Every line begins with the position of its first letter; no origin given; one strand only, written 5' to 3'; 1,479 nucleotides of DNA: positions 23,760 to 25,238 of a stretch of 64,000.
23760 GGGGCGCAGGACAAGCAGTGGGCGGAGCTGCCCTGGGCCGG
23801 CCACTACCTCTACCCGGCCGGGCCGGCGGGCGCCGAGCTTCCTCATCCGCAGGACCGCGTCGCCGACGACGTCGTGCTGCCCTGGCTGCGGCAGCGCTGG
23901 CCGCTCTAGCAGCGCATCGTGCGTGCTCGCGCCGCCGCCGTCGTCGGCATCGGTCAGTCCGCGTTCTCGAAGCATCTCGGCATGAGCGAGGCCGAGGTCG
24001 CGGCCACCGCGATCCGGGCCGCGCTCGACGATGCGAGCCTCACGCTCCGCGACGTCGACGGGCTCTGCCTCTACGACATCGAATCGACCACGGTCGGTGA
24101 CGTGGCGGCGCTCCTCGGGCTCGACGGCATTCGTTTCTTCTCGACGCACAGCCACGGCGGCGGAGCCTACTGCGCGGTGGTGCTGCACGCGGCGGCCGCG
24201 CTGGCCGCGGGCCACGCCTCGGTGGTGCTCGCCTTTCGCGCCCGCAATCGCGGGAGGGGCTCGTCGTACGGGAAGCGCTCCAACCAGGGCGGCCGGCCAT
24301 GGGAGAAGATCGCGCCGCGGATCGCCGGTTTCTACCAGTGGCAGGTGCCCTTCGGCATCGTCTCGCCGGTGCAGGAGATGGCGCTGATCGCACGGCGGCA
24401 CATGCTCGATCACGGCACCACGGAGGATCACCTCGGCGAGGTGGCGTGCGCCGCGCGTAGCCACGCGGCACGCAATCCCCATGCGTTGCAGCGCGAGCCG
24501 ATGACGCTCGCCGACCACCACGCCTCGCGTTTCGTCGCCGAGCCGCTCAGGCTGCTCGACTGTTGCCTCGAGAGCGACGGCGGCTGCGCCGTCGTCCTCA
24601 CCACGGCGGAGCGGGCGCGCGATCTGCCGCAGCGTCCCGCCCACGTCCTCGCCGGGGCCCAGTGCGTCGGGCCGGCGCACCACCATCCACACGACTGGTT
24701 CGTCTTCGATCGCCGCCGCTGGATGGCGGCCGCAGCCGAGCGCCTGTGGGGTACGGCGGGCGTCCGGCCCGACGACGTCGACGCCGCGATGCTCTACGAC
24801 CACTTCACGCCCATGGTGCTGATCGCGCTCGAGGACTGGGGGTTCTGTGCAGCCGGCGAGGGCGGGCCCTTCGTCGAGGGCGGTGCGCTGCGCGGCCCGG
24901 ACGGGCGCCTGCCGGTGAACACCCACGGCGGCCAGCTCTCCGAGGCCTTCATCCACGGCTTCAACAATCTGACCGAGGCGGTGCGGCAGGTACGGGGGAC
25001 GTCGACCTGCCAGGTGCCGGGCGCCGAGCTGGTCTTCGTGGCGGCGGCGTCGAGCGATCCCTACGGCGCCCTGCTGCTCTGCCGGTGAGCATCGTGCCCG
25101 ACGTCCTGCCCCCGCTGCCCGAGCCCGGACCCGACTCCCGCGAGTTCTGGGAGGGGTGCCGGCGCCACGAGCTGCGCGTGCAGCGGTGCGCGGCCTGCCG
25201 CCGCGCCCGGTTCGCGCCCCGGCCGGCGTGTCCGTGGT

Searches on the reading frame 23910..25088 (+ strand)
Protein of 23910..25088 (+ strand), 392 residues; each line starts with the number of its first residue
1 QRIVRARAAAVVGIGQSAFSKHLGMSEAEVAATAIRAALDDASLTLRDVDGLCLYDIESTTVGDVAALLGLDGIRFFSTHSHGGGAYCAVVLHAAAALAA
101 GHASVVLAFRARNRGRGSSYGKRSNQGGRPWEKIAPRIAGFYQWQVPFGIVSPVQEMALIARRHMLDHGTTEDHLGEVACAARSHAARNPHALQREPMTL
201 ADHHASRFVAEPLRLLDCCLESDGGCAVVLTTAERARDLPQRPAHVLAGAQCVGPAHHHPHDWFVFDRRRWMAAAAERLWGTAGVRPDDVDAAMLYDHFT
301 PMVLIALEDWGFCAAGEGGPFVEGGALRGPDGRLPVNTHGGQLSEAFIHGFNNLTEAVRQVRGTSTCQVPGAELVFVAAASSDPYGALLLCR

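Call 80: search_protein_families(library=pfam, proteins=[window:23910-25088:+], max_evalue=0.00001)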
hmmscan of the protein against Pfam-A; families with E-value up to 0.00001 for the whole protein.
window:23910-25088:+ (392 aa): 1 family
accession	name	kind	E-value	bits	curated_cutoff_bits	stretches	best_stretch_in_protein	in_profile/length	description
PF22691.2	Thiolase_C_1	-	1.1e-33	116.4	28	1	272-378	20-128/144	Thiolase C-terminal domain-like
